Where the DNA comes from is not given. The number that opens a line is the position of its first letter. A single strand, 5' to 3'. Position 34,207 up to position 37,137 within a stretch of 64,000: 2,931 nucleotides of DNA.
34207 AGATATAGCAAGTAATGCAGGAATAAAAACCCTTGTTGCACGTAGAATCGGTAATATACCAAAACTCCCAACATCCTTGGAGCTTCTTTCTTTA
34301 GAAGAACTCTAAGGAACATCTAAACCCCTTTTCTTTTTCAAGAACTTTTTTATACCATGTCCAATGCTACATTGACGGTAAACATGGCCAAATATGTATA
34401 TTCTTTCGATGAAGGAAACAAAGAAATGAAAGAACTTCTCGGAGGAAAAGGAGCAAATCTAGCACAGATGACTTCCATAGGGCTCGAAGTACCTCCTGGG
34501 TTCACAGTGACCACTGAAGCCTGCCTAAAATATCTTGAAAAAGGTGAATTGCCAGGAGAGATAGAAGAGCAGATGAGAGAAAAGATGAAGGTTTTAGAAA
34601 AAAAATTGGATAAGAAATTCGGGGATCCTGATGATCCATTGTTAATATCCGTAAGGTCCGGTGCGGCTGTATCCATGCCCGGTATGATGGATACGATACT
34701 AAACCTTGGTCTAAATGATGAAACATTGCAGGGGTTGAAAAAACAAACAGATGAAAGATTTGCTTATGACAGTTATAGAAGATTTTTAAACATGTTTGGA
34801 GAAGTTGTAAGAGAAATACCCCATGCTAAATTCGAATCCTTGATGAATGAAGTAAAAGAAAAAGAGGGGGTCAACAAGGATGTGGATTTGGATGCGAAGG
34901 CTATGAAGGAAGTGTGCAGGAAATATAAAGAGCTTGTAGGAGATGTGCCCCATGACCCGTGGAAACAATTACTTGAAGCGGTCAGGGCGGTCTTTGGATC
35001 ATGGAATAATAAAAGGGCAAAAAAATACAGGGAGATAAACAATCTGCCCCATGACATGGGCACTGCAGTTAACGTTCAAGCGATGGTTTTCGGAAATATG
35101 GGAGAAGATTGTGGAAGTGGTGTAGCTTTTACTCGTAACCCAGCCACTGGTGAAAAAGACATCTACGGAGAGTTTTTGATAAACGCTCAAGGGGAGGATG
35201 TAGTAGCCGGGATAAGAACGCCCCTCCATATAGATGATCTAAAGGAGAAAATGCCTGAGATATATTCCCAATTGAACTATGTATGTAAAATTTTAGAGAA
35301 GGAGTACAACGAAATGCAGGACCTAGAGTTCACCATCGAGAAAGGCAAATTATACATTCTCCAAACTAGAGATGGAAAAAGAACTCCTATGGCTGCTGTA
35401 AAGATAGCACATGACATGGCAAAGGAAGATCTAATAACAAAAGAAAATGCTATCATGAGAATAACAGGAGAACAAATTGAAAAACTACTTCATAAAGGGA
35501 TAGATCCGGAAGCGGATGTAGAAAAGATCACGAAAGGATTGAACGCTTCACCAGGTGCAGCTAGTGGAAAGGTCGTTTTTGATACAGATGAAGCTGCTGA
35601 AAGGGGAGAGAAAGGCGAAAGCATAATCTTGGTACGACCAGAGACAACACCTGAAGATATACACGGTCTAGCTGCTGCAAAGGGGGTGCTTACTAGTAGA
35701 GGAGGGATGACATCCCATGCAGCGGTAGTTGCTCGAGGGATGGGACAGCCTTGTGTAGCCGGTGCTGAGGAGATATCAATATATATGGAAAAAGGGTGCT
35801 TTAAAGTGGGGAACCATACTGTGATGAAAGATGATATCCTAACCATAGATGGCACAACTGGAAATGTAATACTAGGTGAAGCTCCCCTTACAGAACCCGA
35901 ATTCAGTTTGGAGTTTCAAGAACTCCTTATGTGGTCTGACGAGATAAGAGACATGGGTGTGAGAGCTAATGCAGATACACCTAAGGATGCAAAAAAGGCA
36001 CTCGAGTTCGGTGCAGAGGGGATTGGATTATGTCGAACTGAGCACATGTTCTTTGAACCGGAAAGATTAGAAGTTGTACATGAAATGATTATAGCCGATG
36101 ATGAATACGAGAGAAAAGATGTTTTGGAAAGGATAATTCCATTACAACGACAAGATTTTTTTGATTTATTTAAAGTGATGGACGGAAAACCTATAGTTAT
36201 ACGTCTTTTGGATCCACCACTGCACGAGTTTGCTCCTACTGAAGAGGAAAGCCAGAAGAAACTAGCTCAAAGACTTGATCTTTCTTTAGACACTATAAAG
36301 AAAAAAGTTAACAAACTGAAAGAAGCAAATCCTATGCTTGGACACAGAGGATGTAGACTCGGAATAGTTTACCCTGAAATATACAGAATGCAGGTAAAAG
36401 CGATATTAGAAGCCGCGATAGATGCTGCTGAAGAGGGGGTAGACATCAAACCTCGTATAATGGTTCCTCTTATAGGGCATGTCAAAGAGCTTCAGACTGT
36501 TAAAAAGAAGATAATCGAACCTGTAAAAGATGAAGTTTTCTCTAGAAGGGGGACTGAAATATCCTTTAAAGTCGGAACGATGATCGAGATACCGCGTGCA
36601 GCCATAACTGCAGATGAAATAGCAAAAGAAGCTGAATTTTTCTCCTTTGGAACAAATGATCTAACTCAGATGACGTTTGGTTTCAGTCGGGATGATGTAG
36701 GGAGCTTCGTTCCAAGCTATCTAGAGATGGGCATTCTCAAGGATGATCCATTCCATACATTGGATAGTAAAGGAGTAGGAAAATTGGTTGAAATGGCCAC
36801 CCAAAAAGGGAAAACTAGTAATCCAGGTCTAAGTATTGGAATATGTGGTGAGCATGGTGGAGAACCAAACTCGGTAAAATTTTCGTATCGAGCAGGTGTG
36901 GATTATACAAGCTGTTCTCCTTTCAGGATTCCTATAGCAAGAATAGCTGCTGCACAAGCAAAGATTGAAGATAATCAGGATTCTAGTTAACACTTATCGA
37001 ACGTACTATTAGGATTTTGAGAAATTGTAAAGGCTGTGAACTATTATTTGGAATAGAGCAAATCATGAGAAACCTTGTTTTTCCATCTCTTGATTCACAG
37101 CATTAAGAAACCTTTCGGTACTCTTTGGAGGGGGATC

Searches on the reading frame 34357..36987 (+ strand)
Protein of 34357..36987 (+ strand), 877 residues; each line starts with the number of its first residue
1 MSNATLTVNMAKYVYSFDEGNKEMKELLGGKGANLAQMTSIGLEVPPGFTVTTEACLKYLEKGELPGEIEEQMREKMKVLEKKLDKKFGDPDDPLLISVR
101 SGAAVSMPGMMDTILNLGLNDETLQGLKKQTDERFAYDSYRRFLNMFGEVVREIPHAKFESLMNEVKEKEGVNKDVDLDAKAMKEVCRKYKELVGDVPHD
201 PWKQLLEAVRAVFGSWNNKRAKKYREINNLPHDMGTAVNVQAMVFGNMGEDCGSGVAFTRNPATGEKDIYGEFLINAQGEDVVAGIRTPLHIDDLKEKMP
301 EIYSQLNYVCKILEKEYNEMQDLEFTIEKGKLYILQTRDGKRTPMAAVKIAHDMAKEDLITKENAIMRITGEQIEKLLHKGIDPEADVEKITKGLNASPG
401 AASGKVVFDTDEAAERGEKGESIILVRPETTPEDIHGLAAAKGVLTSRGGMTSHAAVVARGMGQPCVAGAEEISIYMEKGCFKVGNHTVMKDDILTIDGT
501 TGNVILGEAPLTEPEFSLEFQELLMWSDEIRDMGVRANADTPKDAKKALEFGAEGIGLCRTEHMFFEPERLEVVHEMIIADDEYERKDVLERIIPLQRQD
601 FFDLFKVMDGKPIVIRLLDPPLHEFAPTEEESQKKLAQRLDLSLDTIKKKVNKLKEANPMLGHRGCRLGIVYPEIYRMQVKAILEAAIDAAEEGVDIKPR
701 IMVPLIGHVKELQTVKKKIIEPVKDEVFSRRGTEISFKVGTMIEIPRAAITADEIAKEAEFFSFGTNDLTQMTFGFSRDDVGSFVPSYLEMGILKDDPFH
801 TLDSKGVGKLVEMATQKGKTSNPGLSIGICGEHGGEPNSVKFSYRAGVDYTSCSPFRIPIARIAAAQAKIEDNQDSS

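Call 37: find_encoding_contigs(protein=window:34357-36987:+, flank=10000, max_places=3)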
Protein window:34357-36987:+ (877 aa): no gene with exactly this product is on record in the collection.
